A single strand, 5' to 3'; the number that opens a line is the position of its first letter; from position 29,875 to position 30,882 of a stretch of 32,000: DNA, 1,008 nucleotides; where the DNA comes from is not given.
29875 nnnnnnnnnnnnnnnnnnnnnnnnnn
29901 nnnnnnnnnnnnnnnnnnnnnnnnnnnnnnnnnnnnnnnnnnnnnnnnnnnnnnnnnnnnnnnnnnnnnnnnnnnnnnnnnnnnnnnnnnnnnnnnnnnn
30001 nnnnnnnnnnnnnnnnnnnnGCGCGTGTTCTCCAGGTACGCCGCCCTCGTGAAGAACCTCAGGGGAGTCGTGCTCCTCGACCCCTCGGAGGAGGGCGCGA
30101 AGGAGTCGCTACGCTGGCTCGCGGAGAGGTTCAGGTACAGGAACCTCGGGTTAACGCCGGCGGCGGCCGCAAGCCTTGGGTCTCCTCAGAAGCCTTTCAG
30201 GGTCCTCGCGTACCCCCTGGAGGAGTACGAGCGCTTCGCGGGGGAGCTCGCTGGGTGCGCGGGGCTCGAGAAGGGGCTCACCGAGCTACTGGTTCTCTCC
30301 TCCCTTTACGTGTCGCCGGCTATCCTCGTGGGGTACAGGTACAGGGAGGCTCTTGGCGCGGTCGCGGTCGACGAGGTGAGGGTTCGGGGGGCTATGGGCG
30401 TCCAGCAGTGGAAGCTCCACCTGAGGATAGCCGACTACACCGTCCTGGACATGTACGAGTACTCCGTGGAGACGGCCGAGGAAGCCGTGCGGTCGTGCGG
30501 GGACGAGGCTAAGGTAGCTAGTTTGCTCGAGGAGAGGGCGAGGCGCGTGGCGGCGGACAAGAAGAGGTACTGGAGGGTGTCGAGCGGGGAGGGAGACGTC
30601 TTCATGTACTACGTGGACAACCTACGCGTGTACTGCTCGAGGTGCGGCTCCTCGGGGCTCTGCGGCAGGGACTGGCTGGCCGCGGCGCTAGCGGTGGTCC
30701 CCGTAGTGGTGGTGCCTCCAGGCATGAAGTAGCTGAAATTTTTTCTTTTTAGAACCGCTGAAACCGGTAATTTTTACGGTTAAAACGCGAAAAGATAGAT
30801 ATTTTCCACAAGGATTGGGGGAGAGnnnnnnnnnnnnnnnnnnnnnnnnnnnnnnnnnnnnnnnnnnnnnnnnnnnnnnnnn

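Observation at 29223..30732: Orphan CARF sensor translationally coupled to an uncharacterised Cys-cluster/hydrophobic-tail protein, with no cas genes or CRISPR array in the window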

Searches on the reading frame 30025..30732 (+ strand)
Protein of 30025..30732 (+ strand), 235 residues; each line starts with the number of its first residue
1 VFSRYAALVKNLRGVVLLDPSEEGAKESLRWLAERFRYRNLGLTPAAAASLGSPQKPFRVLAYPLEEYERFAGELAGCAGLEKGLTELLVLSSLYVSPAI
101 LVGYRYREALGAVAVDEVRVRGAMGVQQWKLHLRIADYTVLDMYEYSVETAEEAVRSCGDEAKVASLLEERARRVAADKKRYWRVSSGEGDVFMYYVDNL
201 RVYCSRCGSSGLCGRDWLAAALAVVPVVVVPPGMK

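Call 3: search_protein_families(library=pfam, proteins=[window:30025-30732:+], max_evalue=1)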
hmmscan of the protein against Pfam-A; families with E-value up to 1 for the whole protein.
window:30025-30732:+ (235 aa): 0 families

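Call 4: search_protein_families(library=ncbifam, proteins=[window:30025-30732:+], max_evalue=1)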
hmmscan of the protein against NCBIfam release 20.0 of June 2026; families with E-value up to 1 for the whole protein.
window:30025-30732:+ (235 aa): 0 families

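Call 8: find_homologous_proteins(query=window:30025-30732:+, max_evalue=0.01)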
Query window:30025-30732:+ (235 aa): 244 proteins with E <= 0.01 among 5019 candidates; the best 120 are listed.
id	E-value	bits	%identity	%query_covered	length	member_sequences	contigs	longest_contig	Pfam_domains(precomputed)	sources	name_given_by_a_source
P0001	1.9e-149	513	100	100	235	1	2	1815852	-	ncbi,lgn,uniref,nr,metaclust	ncbi:hypothetical protein [Thermofilum pendens]|uniref:Uncharacterized protein n=1 Tax=Thermofilum p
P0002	5.0e-71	257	52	100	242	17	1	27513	-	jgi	jgi:hypothetical protein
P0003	1.5e-69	252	53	100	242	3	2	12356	-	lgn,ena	-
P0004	2.0e-68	248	53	100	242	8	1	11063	-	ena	-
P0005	6.3e-68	247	53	100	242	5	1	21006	-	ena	-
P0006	2.0e-67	245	49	100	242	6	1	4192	-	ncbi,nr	ncbi:MAG: hypothetical protein JHC33_13440 [Ignisphaera sp.]|nr:hypothetical protein [Ignisphaera sp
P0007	2.0e-67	245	50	100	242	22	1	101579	-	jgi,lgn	jgi:hypothetical protein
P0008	2.6e-66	241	48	100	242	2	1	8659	-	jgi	-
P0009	8.2e-66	240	54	100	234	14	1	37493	-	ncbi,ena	-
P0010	3.5e-64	234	49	100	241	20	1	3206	-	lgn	-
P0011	4.1e-64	234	49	100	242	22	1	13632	-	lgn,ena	-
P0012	1.2e-63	233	51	100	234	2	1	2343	-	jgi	-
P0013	2.2e-63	232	48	100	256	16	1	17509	-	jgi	jgi:hypothetical protein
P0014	4.9e-63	231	45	100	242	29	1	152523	-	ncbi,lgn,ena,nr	ncbi:MAG: hypothetical protein LM589_05950 [Thermosphaera sp.]|nr:hypothetical protein [Thermosphaer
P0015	3.2e-62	228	54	86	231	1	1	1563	-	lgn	-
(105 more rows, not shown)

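Call 10: search_solved_structures(query=window:30025-30732:+, max_evalue=10)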
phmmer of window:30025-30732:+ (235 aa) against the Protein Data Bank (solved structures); distinct sequences matched with E-value up to 10: 1.
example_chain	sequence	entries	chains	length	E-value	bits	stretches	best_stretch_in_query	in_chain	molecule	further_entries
3f7e_A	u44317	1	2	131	1.7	11.3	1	33-62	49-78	Pyridoxamine 5'-phosphate oxidase-related, FMN-binding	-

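Call 14: find_related_loci(query=A1, collection=genome_contigs, flank=6000)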
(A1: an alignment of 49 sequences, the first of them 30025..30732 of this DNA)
Query A1 (235 aa) in genome_contigs; peptide patterns used: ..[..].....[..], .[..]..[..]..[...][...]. (x = any residue, [..] = any of these).
134 stretches matched a pattern; 126 encode a relative of the query (tblastn E <= 1e-3); the best 80 are kept; 80 distinct loci.
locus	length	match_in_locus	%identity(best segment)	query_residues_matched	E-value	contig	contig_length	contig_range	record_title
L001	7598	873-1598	49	1-235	1e-74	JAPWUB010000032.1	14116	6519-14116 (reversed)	MAG: Desulfurococcales archaeon isolate RSNS17 scaffold_905_c1, whole genome shotgun sequence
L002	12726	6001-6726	48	1-235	1e-74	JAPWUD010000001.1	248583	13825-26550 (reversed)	MAG: Desulfurococcaceae archaeon isolate RSNS19 scaffold_1_c1, whole genome shotgun sequence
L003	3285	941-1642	53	1-235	2e-72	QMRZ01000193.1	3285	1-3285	MAG: Thermoprotei archaeon isolate B17_G15 B17_Guay15_scaffold_17145, whole genome shotgun sequence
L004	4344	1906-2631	45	1-235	6e-70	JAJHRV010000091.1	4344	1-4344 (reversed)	MAG: Thermosphaera sp. isolate Bin P8 scaffold_2231_c1, whole genome shotgun sequence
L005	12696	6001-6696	55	1-235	6e-66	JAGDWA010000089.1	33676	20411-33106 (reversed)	MAG: Thermofilum sp. isolate KUA_Bin21 NODE_219_length_33676_cov_4.092412, whole genome shotgun sequence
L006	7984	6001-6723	49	1-235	2e-64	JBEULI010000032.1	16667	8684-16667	MAG: Desulfurococcaceae archaeon isolate KC_011 contig32, whole genome shotgun sequence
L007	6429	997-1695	45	1-234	2e-61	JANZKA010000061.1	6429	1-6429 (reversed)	MAG: Candidatus Culexarchaeum nevadense isolate GBS-70-058 Ga0197143_1006361, whole genome shotgun sequence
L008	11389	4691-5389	50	2-234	1e-60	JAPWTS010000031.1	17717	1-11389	MAG: Thermofilales archaeon isolate RSNS8 scaffold_629_c1, whole genome shotgun sequence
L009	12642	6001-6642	50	1-217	6e-60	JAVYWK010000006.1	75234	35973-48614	MAG: Thermofilaceae archaeon isolate DRTY-2_202007_bins_31 DRTY-2_202007_bins_31_scaffold_6, whole genome shotgun sequen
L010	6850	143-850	45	1-232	9e-60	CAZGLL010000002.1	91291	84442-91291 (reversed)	MAG TPA_asm: uncultured Desulfurococcales archaeon isolate binchicken_co184_340 genome assembly, contig: NODE_188_length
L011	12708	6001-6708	48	2-235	2e-59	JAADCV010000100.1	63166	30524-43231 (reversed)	MAG: Thermoproteota archaeon isolate L_MaxBin.041 contig-127_184, whole genome shotgun sequence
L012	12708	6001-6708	43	1-232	3e-59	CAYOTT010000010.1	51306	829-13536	MAG TPA_asm: uncultured Desulfurococcales archaeon isolate binchicken_co6_547 genome assembly, contig: NODE_362_length_5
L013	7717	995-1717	44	1-234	4e-59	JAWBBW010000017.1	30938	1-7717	MAG: Desulfurococcaceae archaeon isolate GMQP_201705_bins_39 GMQP_201705_bins_39_scaffold_17, whole genome shotgun seque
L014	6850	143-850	43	1-232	9e-59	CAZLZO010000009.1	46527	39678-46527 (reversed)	MAG TPA_asm: uncultured Desulfurococcales archaeon isolate binchicken_co184_170 genome assembly, contig: NODE_951_length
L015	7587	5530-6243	44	2-235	2e-58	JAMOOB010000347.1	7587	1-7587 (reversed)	MAG: Desulfurococcales archaeon isolate 4559-240_maxbin2_scaf2bin.008 4559-240_scaffold_5557_c1, whole genome shotgun se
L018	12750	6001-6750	40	1-235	3e-55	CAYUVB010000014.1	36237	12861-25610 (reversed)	MAG TPA_asm: uncultured Desulfurococcales archaeon isolate binchicken_co6_386 genome assembly, contig: NODE_805_length_3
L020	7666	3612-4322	40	2-235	5e-55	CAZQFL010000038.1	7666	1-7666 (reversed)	MAG TPA_asm: uncultured Desulfurococcaceae archaeon isolate SRP141559_co1_156 genome assembly, contig: NODE_5947_length_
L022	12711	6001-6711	44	2-235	1e-53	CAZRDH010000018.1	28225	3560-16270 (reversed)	MAG TPA_asm: uncultured Desulfurococcaceae archaeon isolate binchicken_co219_361 genome assembly, contig: k141_464360, w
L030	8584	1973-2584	40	1-198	2e-51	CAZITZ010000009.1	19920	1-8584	MAG TPA_asm: uncultured Desulfurococcaceae archaeon isolate binchicken_co256_262 genome assembly, contig: NODE_5545_leng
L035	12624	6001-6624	43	1-206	1e-49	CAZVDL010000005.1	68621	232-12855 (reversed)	MAG TPA_asm: uncultured Nitrososphaerota archaeon isolate SRP141552_co1_137 genome assembly, contig: NODE_122_length_686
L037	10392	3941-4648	42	1-228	1e-49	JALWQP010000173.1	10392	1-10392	MAG: Desulfurococcales archaeon isolate M2_metabat1_scaf2bin.071 M2_NODE_9071_length_10392_cov_1.938626, whole genome sh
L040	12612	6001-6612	41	1-206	8e-49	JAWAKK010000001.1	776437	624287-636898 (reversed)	MAG: Candidatus Nezhaarchaeales archaeon isolate SRBZ-1_201901_bins_7 SRBZ-1_201901_bins_7_scaffold_1, whole genome shot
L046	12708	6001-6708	41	1-228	8e-48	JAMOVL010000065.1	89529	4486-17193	MAG: Desulfurococcales archaeon isolate PIR-30_metabat2_scaf2bin.025 PIR-30_scaffold_63_c1, whole genome shotgun sequenc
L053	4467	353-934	46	2-193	1e-44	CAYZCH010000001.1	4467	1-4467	MAG TPA_asm: uncultured Desulfurococcales archaeon isolate binchicken_co219_434 genome assembly, contig: k141_1226847, w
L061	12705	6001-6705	37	1-228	1e-44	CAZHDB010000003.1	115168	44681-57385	MAG TPA_asm: uncultured Desulfurococcaceae archaeon isolate binchicken_co184_125 genome assembly, contig: NODE_99_length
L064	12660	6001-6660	41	2-230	5e-42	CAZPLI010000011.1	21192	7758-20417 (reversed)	MAG TPA_asm: uncultured Thermofilaceae archaeon isolate SRP141552_co1_50 genome assembly, contig: NODE_977_length_21192_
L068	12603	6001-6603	39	1-198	2e-41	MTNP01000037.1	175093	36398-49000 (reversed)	MAG: Dehalococcoides sp. JdFR-54 JGI24020J35080_1000031, whole genome shotgun sequence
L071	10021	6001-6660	37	1-234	2e-40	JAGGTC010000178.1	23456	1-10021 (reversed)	MAG: Deltaproteobacteria bacterium isolate AUK038 PB_MANV_038_c_000000000049, whole genome shotgun sequence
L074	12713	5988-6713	39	1-235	7e-40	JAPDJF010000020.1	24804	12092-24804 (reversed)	MAG: Hadesarchaea archaeon isolate S4B3_HD70 c_000000000593, whole genome shotgun sequence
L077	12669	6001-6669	38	2-229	5e-39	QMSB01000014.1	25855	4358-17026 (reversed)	MAG: Thermoprotei archaeon isolate B15_G2 B15_Guay2_scaffold_00165, whole genome shotgun sequence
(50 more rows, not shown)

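Call 18: find_encoding_contigs(protein=window:30025-30732:+, flank=10000, max_places=4)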
Protein window:30025-30732:+ (235 aa): 3 contigs read that carry it; 2 places shown.
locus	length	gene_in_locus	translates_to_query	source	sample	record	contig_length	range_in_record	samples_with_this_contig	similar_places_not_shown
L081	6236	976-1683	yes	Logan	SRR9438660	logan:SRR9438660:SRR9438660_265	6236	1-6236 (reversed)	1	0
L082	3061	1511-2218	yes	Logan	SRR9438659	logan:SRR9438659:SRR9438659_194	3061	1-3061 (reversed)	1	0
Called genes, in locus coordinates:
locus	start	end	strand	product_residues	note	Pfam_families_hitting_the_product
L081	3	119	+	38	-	?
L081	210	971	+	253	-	PF09651:Cas_APE2256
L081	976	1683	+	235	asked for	-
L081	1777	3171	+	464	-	PF14010:PEPcase_2, PF00311:PEPcase (weak)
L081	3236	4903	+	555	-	-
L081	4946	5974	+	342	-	PF01637:ATPase_2, PF13191:AAA_16 (faint), PF13173:AAA_14 (faint), PF21100:WHD_MCM (weak)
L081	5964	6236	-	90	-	?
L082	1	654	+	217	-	?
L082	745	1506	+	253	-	PF09651:Cas_APE2256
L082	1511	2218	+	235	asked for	-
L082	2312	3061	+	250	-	?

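Call 24: predict_structure(alignment_id=A1)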
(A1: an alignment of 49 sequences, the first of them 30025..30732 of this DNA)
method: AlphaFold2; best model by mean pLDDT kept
length: 235 residues; sequences in the alignment: 49
mean_pLDDT: 95.8   pTM: 0.92
mean pLDDT of the five models: 95.8, 95.7, 95.2, 94.7, 94.2
residues with pLDDT >= 90: 214; 70-90: 21; 50-70: 0; < 50: 0
segments of 3 or more residues with pLDDT < 50: none
pLDDT, mean of each block of 10 residues (from residue 1): 81 95 97 89 96 89 97 98 98 98 98 98 94 96 98 98 98 98 95 98 98 97 98 96
secondary structure, 60 per line:
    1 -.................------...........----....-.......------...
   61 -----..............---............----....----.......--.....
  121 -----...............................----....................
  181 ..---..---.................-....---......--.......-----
elements in order: H2-11 E12-18 H25-35 E40-43 H45-51 E58-60 H66-79 H83-94 E99-102 H107-113 E116-120 H126-156 H161-182 E191-198 H199-207 H209-212 H216-221 E224-230

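Call 27: fold_search(model_id=the predicted structure, library=pdb)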
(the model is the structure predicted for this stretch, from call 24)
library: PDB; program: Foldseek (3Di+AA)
matches with E <= 10: 641; with E <= 0.001: 0
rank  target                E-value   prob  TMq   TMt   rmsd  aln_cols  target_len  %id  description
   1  9ks0_G                2.0e-02  0.30  0.27  0.20  18.4       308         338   12  E. coli MaeB PTA domain apo form (released 2025-12-03)
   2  9krw_D                3.7e-02  0.21  0.26  0.11  18.2       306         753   13  E. coli MaeB apo form (released 2025-12-03)
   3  1qzt_A                5.0e-02  0.21  0.27  0.20  17.4       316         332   11  Phosphotransacetylase from Methanosarcina thermophila (released 2004-06-22)
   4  4yra_C                6.3e-02  0.25  0.20  0.17  12.0       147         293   14  mouse TDH in the apo form (released 2016-02-03)
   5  9ks0_F                6.3e-02  0.20  0.27  0.21  18.4       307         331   13  E. coli MaeB PTA domain apo form (released 2025-12-03)
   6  6iox_B                6.7e-02  0.18  0.25  0.19  18.1       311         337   14  Crystal structure of Porphyromonas gingivalis phosphotransacetylase in complex with acetyl-CoA (released 2019-04-24)
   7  9krw_L                7.6e-02  0.15  0.25  0.11  18.0       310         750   14  E. coli MaeB apo form (released 2025-12-03)
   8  1vmi                  8.0e-02  0.51  0.25  0.19   9.1       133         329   18  Crystal structure of Putative phosphate acetyltransferase (np_416953.1) from Escherichia coli k12 at 2.32 A resolution (released 2004-10-12)
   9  9krw_A                8.5e-02  0.16  0.27  0.11  17.9       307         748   14  E. coli MaeB apo form (released 2025-12-03)
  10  6iow_A                9.6e-02  0.44  0.22  0.17   9.3       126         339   19  Crystal structure of Porphyromonas gingivalis phosphotransacetylase (released 2019-04-24)
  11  9wi0_A                1.0e-01  0.20  0.21  0.10  12.1       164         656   12  cryo-EM structure of E.coli ArnA (released 2025-11-26)
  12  9krw_J                1.1e-01  0.44  0.25  0.10   8.0       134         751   16  E. coli MaeB apo form (released 2025-12-03)
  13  9krw_K                1.2e-01  0.41  0.25  0.10   9.9       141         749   17  E. coli MaeB apo form (released 2025-12-03)
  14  6znk_A                1.2e-01  0.14  0.26  0.20  17.8       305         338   14  MaeB PTA domain N718D mutant (released 2021-02-17)
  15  6iow_B                1.3e-01  0.38  0.22  0.17   9.2       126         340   19  Crystal structure of Porphyromonas gingivalis phosphotransacetylase (released 2019-04-24)
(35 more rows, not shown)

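Call 35: search_solved_structures(query=A1, max_evalue=10, show_alignments=2)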
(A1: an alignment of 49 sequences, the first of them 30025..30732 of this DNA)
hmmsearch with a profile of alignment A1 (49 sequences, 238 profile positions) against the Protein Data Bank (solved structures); distinct sequences matched with E-value up to 10: 0.

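Call 36: search_protein_families(library=pfam, alignment_id=A1, max_evalue=1)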
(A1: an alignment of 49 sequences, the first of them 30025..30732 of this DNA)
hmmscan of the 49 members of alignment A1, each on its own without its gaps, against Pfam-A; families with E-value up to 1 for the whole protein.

A. member 1, window:30025-30732:+ (235 aa): 0 families

B. families by the number of members that match (of 49 scanned): 17 families
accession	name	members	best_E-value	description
PF11474.14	TEN_TERT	2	0.00075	Telomerase reverse transcriptase, TEN domain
PF07935.16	SSV1_ORF_D-335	2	0.0033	ORF D-335-like protein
PF02002.24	TFIIE_alpha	2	0.015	TFIIE alpha subunit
PF21006.2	NHase_beta_N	2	0.043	Nitrile hydratase beta subunit, N-terminal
PF03685.18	UPF0147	2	0.061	Uncharacterised protein family (UPF0147)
PF24391.1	HD-CE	1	0.0073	HD-CE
PF09644.15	Mg296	1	0.026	Mg296 protein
PF24094.1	DEATH_SH3BP4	1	0.055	SH3BP4, DEATH domain-like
PF08976.17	EF-hand_11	1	0.058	EF-hand domain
PF21291.3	CYNS_N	1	0.066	Cyanate hydratase, N-terminal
PF16428.10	DUF5025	1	0.095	Domain of unknown function (DUF5025)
PF21329.2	CYP38_PsbQ-like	1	0.11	Peptidyl-prolyl cis-trans isomerase CYP38-like, PsbQ-like domain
PF20842.4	Rax2_2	1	0.12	Rax2 second domain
PF20234.3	DUF6591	1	0.14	Family of unknown function (DUF6591)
PF06618.16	DUF1148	1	0.14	Protein of unknown function (DUF1148)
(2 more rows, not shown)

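Call 40: search_protein_families(library=padloc, proteins=[window:30025-30732:+], max_evalue=0.01)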
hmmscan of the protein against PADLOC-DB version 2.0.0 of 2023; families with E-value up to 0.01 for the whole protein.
window:30025-30732:+ (235 aa): 0 families

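Call 45: search_protein_representatives(alignment_id=A1)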
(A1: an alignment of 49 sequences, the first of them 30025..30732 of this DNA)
Query: 49 sequences, 238 profile positions. Proteins with E-value up to 0.001 (for the whole library): 229; up to 1e-10: 189; up to 1e-30: 102. The best 150 are listed.
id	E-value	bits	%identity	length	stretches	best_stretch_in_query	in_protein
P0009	4.7e-100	350.4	-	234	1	1-237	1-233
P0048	1.7e-96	338.8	-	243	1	1-237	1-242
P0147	3.9e-96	337.6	-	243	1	1-237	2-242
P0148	1.0e-87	310.0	-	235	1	5-237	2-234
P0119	2.4e-84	299.0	-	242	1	1-234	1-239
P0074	1.4e-83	296.5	-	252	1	1-234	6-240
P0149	2.4e-81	289.2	-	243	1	1-233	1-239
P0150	3.0e-80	285.6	-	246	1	1-234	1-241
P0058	1.2e-77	277.1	-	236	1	1-237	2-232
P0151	1.3e-77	277.0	-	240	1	1-236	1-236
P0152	5.1e-77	275.0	-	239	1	2-233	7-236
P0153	1.1e-76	274.0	-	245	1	1-236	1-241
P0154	8.4e-76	271.0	-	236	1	1-236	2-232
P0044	1.4e-72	260.5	-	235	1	1-235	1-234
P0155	2.3e-72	259.8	-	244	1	1-233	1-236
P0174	8.1e-61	222.0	-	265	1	1-232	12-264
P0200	9.4e-44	166.1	-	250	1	5-217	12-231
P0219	4.0e-38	147.7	-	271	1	4-228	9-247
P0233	6.9e-34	133.8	-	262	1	8-234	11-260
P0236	1.0e-32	130.0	-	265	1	7-213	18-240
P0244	1.9e-29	119.3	-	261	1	8-236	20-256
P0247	1.8e-28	116.1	-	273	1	8-229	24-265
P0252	1.8e-27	112.8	-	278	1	7-220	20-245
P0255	5.4e-27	111.3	-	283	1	7-207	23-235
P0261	2.1e-25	106.0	-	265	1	8-216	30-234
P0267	1.7e-24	103.1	-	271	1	3-213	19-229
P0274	3.5e-21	92.2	-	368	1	2-212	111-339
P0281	3.4e-20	89.0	-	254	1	4-224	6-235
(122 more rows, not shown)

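Call 46: search_protein_families(library=pfam, proteins=[P0233, P0236, P0244, P0247, P0252, P0255, P0261, P0267, P0274, P0281], max_evalue=0.1)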
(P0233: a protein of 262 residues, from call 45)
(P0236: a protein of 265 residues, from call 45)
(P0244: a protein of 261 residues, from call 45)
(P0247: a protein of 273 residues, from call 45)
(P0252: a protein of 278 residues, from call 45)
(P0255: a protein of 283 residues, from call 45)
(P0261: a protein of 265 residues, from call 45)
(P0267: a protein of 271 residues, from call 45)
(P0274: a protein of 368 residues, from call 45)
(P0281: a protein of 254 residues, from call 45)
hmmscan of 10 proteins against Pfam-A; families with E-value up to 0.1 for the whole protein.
P0233 (262 aa): 0 families

P0236 (265 aa): 0 families

P0244 (261 aa): 0 families

P0247 (273 aa): 0 families

P0252 (278 aa): 0 families

P0255 (283 aa): 1 family
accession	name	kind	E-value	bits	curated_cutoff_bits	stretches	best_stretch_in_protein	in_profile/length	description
PF14561.12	TPR_20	-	0.028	15.2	25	0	162-212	14-64/90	Tetratricopeptide repeat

P0261 (265 aa): 0 families

P0267 (271 aa): 1 family
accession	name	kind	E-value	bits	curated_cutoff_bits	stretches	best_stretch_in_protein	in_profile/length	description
PF02601.20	Exonuc_VII_L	-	0.076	12.9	35.9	0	152-223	116-189/315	Exonuclease VII, large subunit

P0274 (368 aa): 0 families

P0281 (254 aa): 0 families

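Call 47: list_cluster_members(proteins=[P0244, P0252, P0274, P0236, P0267, P0200, P0219, P0174])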
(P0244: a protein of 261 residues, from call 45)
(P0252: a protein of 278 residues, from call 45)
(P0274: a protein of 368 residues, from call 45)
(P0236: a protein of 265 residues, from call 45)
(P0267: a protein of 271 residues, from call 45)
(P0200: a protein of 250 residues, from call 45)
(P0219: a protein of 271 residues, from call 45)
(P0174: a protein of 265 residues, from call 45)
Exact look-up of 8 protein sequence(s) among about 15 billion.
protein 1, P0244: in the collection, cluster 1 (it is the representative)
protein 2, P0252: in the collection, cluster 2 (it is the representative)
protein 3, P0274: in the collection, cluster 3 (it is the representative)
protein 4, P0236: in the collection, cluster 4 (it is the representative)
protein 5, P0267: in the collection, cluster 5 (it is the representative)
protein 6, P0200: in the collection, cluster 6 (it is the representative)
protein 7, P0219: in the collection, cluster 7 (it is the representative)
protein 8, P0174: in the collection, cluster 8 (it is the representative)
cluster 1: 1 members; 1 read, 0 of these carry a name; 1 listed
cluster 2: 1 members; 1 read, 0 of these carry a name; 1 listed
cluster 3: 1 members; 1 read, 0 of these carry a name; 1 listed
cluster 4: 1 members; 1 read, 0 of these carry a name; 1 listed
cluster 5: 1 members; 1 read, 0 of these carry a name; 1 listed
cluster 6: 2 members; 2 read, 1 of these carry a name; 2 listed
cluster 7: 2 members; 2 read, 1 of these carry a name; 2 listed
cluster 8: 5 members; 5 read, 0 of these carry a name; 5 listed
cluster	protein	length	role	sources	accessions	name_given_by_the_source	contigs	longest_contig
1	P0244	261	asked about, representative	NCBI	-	-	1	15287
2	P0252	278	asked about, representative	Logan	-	-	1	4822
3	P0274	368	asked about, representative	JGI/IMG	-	-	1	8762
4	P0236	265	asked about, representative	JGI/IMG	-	-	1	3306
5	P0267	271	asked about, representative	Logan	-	-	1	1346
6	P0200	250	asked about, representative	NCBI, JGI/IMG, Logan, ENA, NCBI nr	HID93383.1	MAG TPA: hypothetical protein EYP60_04720 [bacterium (Candidatus Stahlbacteria)] | hypothetical protein [Candidatus Stahlbacteria bacterium]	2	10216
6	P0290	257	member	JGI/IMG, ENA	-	-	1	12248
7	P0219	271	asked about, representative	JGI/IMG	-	hypothetical protein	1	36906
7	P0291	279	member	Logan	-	-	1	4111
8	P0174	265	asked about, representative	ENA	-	-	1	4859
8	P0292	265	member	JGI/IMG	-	-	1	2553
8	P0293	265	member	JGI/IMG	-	-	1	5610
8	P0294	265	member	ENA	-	-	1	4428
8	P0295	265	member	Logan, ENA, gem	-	-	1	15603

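Call 50: search_protein_families(library=phrogs, alignment_id=A1, max_evalue=0.01)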
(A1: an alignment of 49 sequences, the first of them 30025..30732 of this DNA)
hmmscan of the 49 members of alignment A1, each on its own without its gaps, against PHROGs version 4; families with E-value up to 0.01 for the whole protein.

A. member 1, window:30025-30732:+ (235 aa): 0 families

B. families by the number of members that match (of 49 scanned): 2 families
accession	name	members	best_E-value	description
phrog_17637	-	1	0.0008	-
phrog_22960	-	1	0.0074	-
